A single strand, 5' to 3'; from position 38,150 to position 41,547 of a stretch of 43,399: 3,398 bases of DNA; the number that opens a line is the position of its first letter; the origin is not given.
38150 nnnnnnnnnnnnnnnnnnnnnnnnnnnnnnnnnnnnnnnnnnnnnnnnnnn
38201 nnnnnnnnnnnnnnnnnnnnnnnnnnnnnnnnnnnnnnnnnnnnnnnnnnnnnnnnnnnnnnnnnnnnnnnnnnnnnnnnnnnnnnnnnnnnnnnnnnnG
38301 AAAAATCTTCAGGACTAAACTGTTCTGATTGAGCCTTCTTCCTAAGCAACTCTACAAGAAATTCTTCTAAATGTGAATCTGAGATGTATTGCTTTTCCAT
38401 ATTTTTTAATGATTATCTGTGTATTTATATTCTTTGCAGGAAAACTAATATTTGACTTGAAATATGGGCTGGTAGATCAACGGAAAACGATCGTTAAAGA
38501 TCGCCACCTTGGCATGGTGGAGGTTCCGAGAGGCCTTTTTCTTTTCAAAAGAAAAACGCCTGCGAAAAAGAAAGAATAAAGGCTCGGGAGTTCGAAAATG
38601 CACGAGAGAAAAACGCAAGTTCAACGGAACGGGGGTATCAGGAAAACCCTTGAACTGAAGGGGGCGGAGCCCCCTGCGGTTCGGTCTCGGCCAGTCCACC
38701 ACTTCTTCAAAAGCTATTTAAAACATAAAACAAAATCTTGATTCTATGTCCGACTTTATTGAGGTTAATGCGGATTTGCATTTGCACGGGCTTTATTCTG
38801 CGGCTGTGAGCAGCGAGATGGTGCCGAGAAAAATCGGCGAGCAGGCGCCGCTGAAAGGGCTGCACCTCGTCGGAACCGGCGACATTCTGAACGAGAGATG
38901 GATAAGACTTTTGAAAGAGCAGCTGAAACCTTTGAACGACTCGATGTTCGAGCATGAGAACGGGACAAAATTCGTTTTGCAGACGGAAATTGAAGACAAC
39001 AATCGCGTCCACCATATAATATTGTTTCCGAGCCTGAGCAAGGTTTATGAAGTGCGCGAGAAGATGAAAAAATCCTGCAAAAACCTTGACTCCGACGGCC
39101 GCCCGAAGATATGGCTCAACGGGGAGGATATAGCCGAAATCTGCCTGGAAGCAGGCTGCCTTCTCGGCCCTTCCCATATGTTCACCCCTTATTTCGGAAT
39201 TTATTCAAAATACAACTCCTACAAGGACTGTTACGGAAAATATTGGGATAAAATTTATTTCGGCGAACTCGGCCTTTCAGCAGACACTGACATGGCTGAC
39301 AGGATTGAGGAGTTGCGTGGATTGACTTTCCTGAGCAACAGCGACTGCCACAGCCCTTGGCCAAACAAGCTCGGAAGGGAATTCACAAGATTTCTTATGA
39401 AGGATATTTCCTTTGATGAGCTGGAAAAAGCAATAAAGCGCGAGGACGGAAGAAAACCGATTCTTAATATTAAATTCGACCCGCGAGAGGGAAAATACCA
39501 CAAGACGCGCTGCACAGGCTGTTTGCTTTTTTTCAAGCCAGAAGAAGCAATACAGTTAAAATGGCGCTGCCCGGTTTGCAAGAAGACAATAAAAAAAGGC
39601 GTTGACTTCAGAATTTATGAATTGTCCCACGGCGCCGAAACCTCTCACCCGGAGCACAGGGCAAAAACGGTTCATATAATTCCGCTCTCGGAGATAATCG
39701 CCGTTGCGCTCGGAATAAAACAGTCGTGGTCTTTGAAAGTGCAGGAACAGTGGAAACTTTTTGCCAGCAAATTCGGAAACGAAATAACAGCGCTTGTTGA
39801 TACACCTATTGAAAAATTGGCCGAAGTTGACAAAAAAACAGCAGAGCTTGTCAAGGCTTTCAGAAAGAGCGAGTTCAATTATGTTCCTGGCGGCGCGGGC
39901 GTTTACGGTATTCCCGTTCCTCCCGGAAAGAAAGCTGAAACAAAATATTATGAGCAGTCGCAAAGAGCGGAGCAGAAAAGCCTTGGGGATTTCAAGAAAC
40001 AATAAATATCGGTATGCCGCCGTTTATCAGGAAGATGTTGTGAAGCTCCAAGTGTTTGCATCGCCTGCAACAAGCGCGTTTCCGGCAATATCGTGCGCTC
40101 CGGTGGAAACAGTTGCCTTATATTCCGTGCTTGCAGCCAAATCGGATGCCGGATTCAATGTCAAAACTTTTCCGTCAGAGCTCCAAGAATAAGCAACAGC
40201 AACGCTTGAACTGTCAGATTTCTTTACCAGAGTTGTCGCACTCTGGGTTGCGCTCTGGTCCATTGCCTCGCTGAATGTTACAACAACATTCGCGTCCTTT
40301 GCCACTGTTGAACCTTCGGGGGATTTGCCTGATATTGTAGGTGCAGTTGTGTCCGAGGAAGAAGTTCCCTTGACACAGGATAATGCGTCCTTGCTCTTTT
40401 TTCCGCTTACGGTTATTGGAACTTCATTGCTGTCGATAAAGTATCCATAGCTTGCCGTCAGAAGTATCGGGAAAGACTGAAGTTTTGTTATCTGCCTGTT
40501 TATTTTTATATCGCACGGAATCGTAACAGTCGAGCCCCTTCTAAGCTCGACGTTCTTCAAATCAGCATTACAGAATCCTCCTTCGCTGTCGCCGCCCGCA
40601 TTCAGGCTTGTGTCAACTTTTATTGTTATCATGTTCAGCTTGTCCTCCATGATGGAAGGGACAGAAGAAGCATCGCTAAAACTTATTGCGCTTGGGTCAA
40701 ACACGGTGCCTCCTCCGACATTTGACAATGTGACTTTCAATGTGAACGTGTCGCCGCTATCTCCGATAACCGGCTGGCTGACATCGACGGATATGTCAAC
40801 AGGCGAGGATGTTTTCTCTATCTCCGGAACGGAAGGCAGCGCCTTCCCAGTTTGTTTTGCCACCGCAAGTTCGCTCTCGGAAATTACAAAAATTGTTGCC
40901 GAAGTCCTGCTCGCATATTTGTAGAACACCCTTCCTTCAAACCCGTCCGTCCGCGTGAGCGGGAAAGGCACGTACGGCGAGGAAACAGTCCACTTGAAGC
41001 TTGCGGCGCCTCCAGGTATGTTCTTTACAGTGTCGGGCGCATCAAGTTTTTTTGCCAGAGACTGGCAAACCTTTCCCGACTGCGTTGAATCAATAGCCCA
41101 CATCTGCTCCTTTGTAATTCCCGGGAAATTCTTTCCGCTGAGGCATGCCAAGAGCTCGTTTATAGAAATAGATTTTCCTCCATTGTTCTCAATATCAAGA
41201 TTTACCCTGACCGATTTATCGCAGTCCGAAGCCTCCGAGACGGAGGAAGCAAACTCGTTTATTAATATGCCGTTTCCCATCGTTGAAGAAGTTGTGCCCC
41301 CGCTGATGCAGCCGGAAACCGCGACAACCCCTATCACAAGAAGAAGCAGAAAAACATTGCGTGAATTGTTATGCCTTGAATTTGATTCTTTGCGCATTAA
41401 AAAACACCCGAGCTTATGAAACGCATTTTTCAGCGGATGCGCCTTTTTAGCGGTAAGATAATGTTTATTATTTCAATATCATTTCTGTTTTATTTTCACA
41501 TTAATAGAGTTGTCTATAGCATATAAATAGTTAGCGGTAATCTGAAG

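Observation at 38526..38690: tRNA-Ala(GGC) repeats the split T-arm architecture, giving independent support through compensatory changes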

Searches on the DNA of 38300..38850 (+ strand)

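Call 4: search_rna_families(source=window, start=38300, end=38850, threshold=evalue, max_evalue=10, show_alignments=4)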
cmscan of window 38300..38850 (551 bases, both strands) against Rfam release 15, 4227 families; matches with E-value up to 10: 7.
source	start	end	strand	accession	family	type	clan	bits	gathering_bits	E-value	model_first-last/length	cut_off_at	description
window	38532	38560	-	RF04239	mir-4679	Gene; miRNA;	-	15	88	8.1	1-75/75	no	mir-4679 microRNA precursor family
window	38532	38560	+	RF04239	mir-4679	Gene; miRNA;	-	14.8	88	9.2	1-75/75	no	mir-4679 microRNA precursor family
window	38523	38565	+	RF03640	mir-3747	Gene; miRNA;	-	14.4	63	7.9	1-67/67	no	mir-3747 microRNA precursor family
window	38541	38585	+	RF01100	PK-BYV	Cis-reg;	-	13.9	50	4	1-40/40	no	3'-terminal pseudoknot in BYV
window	38608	38702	+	RF03063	Streptomyces-metK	Gene; sRNA;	-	13.1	44.2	5.7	1-117/117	no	Streptomyces-metK RNA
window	38610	38710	+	RF02100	tfoR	Gene; sRNA;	-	12.5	70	3.5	1-101/101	no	Translational regulator of tfoXVC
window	38537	38731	+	RF02849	Ysr197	Gene; sRNA;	-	11.4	167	2.5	1-254/254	no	Yersinia sRNA 197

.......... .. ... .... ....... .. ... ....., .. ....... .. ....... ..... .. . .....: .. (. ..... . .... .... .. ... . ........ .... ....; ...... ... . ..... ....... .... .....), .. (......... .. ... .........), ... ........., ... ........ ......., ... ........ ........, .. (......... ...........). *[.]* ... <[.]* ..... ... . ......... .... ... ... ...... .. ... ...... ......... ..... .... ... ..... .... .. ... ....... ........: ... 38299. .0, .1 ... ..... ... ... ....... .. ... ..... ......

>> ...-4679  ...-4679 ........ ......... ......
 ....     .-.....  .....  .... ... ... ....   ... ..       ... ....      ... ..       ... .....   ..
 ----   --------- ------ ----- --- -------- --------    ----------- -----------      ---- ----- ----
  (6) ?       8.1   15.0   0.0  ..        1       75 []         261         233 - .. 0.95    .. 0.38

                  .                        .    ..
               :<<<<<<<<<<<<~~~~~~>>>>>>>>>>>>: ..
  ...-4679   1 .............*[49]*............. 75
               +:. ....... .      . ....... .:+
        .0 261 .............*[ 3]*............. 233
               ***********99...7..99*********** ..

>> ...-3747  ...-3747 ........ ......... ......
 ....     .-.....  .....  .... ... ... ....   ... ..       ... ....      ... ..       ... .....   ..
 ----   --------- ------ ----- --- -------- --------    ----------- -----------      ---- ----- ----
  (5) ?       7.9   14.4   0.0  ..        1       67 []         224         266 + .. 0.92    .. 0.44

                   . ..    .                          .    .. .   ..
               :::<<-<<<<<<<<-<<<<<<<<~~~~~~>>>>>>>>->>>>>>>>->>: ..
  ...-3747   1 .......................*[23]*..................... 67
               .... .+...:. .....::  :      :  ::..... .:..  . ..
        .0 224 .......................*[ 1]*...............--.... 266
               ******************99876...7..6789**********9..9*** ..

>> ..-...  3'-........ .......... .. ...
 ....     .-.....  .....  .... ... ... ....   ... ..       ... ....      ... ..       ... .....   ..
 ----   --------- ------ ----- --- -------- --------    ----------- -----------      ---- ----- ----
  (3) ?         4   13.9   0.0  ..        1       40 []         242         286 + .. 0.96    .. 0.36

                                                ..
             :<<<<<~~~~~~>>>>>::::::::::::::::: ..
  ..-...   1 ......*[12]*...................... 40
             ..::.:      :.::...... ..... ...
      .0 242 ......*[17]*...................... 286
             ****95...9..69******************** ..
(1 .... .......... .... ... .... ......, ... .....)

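Call 37: build_rna_model(alignment_id=A1)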
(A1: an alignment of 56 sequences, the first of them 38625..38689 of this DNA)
Model R1 built from alignment A1 (56 sequences, 81 columns); structure: RNAalifold consensus.
model positions 65; base pairs 14; branch points 0; effective number of sequences 3.74; information 0.863 bits per position. Calibrated on 0.2 Mb of random sequence (short: E-values are rough).
structure used (alignment columns):
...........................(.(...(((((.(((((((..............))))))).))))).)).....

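Call 39: search_with_rna_model(model_id=R1, sources=[window, L005, L006, L007, L008, L009, L010, L011, L012, L013, L014, L015, L016, L017, L018, L019, L020, L021, L022, L024, L025, L026, L027, L028, L029, L030, L032, L033, L034, L035, L036, L037, L038], max_evalue=1)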
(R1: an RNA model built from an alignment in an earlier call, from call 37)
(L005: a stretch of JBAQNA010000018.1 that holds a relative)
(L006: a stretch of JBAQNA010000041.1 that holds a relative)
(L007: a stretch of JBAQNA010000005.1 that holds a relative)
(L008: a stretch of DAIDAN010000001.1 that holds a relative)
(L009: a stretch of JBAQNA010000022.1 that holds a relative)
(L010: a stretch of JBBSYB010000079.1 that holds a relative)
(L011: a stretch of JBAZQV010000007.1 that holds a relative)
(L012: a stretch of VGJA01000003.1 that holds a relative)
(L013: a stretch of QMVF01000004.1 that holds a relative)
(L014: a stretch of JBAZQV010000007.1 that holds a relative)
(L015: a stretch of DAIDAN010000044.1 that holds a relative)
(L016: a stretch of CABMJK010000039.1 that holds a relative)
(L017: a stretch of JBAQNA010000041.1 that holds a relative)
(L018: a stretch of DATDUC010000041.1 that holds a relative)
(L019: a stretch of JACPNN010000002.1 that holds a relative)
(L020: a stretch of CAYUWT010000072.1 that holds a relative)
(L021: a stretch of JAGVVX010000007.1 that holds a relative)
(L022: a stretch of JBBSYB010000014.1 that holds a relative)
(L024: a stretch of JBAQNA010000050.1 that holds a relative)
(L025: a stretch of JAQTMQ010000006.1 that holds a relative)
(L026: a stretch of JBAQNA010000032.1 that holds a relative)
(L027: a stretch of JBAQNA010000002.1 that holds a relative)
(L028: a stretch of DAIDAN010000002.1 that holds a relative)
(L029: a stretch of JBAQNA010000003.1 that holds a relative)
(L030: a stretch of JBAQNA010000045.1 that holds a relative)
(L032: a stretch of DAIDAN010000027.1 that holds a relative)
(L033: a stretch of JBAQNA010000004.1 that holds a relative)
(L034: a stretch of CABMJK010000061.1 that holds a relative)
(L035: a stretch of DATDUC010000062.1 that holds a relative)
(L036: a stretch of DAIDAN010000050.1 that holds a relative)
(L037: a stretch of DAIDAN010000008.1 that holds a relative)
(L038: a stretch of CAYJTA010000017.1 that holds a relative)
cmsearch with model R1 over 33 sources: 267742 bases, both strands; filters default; matches with E-value up to 1: 9.
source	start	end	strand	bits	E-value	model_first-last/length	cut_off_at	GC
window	38625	38689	+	73.4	2.1e-13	1-65/65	no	0.65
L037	1673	1747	+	67.2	4.3e-12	1-65/65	no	0.6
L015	4460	4498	-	43.3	4.8e-07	24-62/65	no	0.64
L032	3277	3332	-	33.5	5.4e-05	22-65/65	no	0.54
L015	4442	4501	+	26.8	0.0014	1-65/65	no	0.63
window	38652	38681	-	17.9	0.11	29-58/65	no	0.7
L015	4549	4571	-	15.5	0.35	1-65/65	no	0.48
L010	1870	1908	-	13.6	0.85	1-65/65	no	0.44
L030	3866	3918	-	13.5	0.91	24-65/65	no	0.49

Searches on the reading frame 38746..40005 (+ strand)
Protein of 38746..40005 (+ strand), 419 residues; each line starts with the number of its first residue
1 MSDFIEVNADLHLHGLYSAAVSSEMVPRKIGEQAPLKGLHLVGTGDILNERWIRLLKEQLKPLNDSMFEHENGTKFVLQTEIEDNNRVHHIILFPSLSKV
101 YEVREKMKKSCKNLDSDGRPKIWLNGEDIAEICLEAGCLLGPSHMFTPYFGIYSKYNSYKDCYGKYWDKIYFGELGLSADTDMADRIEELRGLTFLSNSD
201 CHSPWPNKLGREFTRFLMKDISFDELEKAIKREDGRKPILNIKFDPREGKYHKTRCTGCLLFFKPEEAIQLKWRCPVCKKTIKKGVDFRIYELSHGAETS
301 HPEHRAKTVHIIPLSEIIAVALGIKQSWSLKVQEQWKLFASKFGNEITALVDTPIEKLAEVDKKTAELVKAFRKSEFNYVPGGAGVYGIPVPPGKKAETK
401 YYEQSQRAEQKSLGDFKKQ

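Call 15: find_encoding_contigs(protein=window:38746-40005:+, flank=3000, max_places=6)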
Protein window:38746-40005:+ (419 aa): 4 contigs read that carry it; 4 places shown.
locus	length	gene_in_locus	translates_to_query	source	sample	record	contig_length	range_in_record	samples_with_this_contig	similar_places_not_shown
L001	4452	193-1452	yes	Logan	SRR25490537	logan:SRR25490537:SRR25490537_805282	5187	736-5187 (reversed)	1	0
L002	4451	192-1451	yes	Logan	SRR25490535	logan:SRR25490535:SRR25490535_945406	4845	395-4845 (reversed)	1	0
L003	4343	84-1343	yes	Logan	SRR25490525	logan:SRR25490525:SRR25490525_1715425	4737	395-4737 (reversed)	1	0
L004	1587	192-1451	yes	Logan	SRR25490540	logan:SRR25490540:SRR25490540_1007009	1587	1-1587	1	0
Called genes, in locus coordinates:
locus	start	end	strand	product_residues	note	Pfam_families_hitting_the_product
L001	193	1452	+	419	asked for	PF27218:MJ0043_C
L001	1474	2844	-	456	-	PF13205:Big_5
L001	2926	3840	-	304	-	-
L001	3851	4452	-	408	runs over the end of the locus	-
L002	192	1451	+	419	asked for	PF27218:MJ0043_C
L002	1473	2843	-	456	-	PF13205:Big_5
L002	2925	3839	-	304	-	-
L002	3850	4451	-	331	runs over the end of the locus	?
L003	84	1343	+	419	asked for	PF27218:MJ0043_C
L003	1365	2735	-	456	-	PF13205:Big_5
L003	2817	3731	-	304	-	-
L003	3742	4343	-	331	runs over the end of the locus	?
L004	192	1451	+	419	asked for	PF27218:MJ0043_C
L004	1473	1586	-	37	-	?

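Call 16: search_protein_families(library=pfam, proteins=[window:38746-40005:+])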
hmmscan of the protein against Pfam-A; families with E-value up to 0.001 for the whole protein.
window:38746-40005:+ (419 aa): 0 families

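Call 47: find_homologous_proteins(query=window:38746-40005:+, max_evalue=1e-40)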
Query window:38746-40005:+ (419 aa): 3523 proteins with E <= 1e-40 among 8000 candidates; the best 120 are listed.
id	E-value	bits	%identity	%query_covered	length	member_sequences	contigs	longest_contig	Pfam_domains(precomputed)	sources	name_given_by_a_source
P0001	1.8e-275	932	94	99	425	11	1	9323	PF27218.1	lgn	-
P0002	1.1e-252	856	87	100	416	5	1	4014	PF27218.1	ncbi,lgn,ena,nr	ncbi:MAG: TIGR00375 family protein [Nanoarchaeota archaeon]|nr:TIGR00375 family protein [Nanoarchaeo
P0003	2.6e-252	855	86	100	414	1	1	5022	PF27218.1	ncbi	-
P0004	3.9e-249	845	82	100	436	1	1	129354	PF27218.1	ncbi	-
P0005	2.5e-200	684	71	97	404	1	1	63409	PF27218.1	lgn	-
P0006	2.8e-198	677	70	97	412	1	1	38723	PF27218.1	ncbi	ncbi:MAG: TIGR00375 family protein [Candidatus Aenigmatarchaeota archaeon]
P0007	2.9e-193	661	67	99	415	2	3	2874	PF27218.1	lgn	-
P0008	4.2e-193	660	68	97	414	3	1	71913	PF27218.1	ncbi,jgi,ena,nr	ncbi:MAG: TIGR00375 family protein [Candidatus Aenigmarchaeota archaeon]|nr:TIGR00375 family protein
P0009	8.2e-192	656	66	97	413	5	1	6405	PF27218.1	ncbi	ncbi:MAG: TIGR00375 family protein [Candidatus Aenigmatarchaeota archaeon]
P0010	2.6e-190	651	66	99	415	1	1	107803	PF27218.1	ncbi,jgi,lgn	-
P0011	2.9e-190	651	66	99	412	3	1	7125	PF27218.1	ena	-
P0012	4.5e-190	650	65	99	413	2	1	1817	PF27218.1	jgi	-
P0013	2.8e-189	648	67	99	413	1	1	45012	PF27218.1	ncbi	-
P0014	3.2e-186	637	67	99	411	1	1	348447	PF27218.1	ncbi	-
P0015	4.9e-186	637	65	99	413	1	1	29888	PF27218.1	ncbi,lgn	-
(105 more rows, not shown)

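Call 48: find_encoding_contigs(protein=P0001, flank=2500, max_places=1)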
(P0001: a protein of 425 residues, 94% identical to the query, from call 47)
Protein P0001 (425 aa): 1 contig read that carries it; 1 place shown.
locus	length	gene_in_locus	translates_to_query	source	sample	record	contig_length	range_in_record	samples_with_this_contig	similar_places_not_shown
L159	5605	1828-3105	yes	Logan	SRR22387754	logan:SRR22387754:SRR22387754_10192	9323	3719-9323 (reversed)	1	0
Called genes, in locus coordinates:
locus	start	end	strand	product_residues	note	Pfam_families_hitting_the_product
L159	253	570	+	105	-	PF24963:DUF7768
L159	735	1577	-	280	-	PF13489:Methyltransf_23 (weak), PF08241:Methyltransf_11, PF13649:Methyltransf_25, PF13847:Methyltransf_31 (weak)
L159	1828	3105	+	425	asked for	PF27218:MJ0043_C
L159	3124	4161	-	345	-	-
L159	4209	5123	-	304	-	-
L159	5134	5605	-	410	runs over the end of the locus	-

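Call 49: find_encoding_contigs(protein=P0002, flank=2500, max_places=1)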
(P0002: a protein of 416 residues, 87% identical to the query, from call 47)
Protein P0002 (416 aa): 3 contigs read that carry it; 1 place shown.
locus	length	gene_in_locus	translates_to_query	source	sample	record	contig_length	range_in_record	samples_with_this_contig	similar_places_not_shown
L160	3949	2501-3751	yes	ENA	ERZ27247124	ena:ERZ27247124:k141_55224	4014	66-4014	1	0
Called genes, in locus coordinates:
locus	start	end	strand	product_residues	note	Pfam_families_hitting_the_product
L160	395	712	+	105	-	PF24963:DUF7768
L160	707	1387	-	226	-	-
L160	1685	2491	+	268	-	PF01909:NTP_transf_2 (weak), PF18765:Polbeta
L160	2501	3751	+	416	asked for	PF27218:MJ0043_C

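Call 50: find_encoding_contigs(protein=P0003, flank=2500, max_places=1)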
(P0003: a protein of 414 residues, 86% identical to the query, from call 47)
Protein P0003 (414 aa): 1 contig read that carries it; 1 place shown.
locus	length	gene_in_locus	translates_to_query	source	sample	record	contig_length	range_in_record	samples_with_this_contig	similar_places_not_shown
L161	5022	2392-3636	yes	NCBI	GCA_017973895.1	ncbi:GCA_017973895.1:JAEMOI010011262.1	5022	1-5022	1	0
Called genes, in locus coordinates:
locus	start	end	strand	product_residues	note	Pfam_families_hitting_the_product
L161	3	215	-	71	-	?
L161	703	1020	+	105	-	PF24963:DUF7768 (weak)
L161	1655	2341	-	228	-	PF00702:Hydrolase, PF13419:HAD_2 (weak), PF12710:HAD, PF08282:Hydrolase_3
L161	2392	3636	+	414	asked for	PF27218:MJ0043_C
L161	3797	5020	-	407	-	?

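Call 51: find_encoding_contigs(protein=P0004, flank=2500, max_places=1)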
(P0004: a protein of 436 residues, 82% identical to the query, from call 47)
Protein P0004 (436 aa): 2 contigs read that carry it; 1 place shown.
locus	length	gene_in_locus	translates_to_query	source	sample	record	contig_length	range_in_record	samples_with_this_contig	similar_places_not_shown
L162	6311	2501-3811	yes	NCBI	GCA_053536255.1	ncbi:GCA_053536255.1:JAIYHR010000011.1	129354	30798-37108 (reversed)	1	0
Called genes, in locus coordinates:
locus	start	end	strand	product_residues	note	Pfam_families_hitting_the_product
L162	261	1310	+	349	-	-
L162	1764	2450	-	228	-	PF00702:Hydrolase, PF13419:HAD_2 (weak), PF12710:HAD, PF08282:Hydrolase_3 (weak)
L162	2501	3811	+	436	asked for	PF27218:MJ0043_C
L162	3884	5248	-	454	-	PF13205:Big_5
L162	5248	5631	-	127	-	PF06271:RDD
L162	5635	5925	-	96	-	-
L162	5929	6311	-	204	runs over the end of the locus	-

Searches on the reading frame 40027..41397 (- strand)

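Call 16: search_protein_families(library=pfam, proteins=[window:40027-41397:-])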
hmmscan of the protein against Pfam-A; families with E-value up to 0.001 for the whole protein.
window:40027-41397:- (456 aa): 1 family
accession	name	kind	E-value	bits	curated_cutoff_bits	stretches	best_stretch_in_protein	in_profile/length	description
PF13205.12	Big_5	-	1.4e-20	74.4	23.6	1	349-454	1-105/105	Bacterial Ig-like domain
